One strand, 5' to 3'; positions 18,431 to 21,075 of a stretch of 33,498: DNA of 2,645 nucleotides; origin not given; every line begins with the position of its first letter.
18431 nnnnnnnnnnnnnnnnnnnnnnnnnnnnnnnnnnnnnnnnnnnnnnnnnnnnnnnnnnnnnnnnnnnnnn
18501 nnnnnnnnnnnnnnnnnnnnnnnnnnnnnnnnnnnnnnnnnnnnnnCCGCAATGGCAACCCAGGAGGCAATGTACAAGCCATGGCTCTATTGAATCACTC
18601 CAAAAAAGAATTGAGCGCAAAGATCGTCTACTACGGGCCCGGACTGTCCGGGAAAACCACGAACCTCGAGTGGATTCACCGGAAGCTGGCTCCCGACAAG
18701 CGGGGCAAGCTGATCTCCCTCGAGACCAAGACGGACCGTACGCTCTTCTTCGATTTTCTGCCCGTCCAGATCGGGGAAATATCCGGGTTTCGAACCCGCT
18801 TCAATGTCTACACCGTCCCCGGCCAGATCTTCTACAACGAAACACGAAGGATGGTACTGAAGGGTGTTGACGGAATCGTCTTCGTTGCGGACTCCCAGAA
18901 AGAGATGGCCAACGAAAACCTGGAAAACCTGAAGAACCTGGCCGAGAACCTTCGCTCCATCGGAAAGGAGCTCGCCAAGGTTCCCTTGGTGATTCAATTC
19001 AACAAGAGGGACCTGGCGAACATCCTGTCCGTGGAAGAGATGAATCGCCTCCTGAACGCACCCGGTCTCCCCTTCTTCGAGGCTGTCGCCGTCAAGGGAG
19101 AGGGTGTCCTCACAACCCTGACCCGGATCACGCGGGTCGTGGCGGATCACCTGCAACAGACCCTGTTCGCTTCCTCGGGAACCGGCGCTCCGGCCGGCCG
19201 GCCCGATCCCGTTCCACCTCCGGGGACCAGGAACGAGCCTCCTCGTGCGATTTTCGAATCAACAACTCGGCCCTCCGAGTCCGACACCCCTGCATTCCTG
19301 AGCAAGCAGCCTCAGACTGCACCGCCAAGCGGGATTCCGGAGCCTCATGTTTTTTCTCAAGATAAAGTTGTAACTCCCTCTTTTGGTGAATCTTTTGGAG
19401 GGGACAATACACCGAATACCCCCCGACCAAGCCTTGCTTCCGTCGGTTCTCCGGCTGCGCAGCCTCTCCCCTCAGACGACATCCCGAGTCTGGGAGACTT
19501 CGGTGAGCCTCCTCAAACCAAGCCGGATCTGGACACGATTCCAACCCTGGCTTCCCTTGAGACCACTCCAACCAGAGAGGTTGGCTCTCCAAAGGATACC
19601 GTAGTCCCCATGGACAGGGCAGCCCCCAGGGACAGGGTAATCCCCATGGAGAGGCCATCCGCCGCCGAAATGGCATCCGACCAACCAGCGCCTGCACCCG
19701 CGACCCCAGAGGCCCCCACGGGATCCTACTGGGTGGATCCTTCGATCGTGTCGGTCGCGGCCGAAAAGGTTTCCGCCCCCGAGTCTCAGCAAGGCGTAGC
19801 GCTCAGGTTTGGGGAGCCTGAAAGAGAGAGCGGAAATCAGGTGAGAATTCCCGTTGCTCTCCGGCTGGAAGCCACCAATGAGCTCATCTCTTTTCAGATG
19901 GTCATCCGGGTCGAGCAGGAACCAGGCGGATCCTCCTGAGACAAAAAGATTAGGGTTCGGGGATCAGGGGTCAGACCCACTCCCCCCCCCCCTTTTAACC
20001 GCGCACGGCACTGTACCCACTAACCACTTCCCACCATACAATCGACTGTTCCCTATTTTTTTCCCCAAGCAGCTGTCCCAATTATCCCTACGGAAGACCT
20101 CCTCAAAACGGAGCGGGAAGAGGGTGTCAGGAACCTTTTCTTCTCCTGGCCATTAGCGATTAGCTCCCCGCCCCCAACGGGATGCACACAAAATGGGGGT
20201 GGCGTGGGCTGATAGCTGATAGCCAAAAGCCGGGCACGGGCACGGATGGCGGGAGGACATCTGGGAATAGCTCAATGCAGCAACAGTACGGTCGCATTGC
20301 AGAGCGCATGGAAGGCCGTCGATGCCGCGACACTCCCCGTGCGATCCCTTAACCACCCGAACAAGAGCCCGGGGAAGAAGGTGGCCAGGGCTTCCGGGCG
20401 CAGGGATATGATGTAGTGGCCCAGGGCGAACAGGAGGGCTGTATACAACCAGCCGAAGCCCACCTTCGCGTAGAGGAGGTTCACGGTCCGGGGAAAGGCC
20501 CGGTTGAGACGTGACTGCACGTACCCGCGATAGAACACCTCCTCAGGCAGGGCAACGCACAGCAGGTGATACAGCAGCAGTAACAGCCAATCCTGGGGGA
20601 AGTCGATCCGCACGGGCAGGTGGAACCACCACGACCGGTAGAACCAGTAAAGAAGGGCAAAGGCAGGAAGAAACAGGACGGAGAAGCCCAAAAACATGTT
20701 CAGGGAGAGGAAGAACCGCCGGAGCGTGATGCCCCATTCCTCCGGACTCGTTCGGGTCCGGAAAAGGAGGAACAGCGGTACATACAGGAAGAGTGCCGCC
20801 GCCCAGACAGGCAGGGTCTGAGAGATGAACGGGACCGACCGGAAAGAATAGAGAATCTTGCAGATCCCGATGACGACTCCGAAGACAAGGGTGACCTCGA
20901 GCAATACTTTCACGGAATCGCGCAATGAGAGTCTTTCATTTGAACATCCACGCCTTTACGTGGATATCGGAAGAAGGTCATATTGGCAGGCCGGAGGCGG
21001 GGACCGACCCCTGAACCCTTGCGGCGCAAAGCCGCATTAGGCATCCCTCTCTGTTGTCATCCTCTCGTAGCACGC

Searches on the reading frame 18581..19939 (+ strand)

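Call 5: search_protein_families(library=pfam, proteins=[window:18581-19939:+])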
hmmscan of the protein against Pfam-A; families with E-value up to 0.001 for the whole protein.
window:18581-19939:+ (452 aa): 3 families
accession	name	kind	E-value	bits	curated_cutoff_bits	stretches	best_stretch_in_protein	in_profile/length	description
PF00025.27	Arf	-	1.4e-08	34.8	22.3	1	11-184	13-171/174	ADP-ribosylation factor family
PF00071.28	Ras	-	3.5e-06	27.1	21.6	1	49-187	26-160/162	Ras family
PF04670.18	Gtr1_RagA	-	0.00025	21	22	1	14-131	1-112/232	Gtr1/RagA G protein conserved region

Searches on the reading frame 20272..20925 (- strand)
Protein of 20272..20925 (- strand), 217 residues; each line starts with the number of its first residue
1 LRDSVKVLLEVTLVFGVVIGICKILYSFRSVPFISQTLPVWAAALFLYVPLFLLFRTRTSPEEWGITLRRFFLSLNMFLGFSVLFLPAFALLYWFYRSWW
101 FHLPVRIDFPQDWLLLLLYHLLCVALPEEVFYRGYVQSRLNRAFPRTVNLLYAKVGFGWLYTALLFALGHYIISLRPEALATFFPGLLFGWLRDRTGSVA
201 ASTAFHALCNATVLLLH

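Call 51: search_protein_families(library=pfam, proteins=[window:20272-20925:-])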
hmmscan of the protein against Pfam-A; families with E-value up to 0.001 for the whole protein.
window:20272-20925:- (217 aa): 1 family
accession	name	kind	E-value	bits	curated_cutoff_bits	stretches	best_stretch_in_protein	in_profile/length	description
PF02517.21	Rce1-like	-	2.2e-19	69.9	22.4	1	111-211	2-92/93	Type II CAAX prenyl endopeptidase Rce1-like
